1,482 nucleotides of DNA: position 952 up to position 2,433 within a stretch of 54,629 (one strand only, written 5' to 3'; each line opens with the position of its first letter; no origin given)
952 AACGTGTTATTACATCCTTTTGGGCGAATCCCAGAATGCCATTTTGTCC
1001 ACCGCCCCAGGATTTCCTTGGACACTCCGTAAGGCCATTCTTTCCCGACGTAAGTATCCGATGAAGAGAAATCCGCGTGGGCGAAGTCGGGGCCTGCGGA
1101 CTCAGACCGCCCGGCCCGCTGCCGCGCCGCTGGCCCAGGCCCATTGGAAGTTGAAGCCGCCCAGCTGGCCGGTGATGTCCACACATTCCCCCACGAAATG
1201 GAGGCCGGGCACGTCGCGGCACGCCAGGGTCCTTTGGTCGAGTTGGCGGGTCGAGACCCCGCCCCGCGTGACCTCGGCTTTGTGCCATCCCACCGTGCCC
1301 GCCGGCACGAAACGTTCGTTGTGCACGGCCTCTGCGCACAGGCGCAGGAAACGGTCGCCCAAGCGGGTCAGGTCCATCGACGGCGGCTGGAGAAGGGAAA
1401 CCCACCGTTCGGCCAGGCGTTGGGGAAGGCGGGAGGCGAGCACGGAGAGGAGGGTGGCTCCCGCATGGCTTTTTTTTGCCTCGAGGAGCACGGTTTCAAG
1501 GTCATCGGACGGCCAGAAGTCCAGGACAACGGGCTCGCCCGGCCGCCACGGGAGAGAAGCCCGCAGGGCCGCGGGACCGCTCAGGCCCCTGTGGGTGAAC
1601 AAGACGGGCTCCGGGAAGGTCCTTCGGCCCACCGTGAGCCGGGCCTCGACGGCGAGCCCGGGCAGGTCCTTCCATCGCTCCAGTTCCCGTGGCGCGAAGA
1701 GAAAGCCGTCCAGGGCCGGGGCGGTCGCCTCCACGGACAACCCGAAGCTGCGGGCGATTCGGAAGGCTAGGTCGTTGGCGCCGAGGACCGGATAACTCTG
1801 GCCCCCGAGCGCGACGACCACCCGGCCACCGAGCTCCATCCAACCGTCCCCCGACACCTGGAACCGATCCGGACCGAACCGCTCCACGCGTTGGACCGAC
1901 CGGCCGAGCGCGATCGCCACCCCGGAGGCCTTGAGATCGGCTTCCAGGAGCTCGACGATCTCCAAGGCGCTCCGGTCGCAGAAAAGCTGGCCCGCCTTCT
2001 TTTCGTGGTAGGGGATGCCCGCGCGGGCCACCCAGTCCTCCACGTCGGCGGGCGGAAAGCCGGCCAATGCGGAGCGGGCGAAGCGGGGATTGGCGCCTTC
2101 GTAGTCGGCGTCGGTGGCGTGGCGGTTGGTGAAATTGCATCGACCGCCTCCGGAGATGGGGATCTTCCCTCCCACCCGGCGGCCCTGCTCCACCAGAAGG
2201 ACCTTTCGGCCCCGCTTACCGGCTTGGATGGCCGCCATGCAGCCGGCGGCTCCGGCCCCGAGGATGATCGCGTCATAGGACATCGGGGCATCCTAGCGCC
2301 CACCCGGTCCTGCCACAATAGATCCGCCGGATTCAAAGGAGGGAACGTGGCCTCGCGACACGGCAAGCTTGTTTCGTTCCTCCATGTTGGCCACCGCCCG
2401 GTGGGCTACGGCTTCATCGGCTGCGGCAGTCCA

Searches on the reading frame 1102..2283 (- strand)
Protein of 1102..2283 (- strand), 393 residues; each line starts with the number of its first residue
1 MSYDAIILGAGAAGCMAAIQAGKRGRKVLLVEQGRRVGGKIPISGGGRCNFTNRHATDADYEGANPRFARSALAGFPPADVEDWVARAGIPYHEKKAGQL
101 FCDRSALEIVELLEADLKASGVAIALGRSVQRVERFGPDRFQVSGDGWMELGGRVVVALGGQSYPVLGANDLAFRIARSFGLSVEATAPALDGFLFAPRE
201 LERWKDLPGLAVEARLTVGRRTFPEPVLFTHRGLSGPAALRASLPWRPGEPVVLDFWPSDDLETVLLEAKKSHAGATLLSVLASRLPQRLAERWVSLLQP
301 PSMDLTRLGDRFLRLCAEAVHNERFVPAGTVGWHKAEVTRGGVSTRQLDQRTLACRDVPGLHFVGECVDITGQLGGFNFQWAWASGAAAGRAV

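Call 6: search_protein_families(library=pfam, proteins=[window:1102-2283:-], max_evalue=0.01)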
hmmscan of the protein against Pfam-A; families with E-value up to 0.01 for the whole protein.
window:1102-2283:- (393 aa): 10 families
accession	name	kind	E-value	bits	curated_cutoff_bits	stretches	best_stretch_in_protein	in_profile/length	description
PF03486.20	HI0933_like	-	1.4e-73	247.8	50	1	4-391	2-243/244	HI0933-like protein Rossmann domain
PF22780.1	HI0933_like_1st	-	4.7e-21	75.8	27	1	189-338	2-165/165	HI0933-like protein barrel and H2TH domain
PF00890.30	FAD_binding_2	-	3.1e-11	43.5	20.4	1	4-116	1-97/414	FAD binding domain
PF12831.13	FAD_oxidored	-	7.3e-11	42.4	27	1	4-137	1-118/416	FAD dependent oxidoreductase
PF01266.30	DAO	-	2.5e-08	34.3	27.9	1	4-106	1-96/353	FAD dependent oxidoreductase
PF13450.12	NAD_binding_8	-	5.3e-07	30.3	21.9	1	7-41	1-35/68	NAD(P)-binding Rossmann-like domain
PF07992.20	Pyr_redox_2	-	6.9e-07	29.4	26.1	1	3-43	1-42/291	Pyridine nucleotide-disulphide oxidoreductase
PF01134.28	GIDA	-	1.9e-05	24.3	22.1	1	4-33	1-30/391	Glucose inhibited division protein A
PF00070.33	Pyr_redox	-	0.0017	19.2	22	0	5-38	2-35/82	Pyridine nucleotide-disulphide oxidoreductase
PF13738.12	Pyr_redox_3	-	0.0064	16.2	30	0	6-35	1-31/305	Pyridine nucleotide-disulphide oxidoreductase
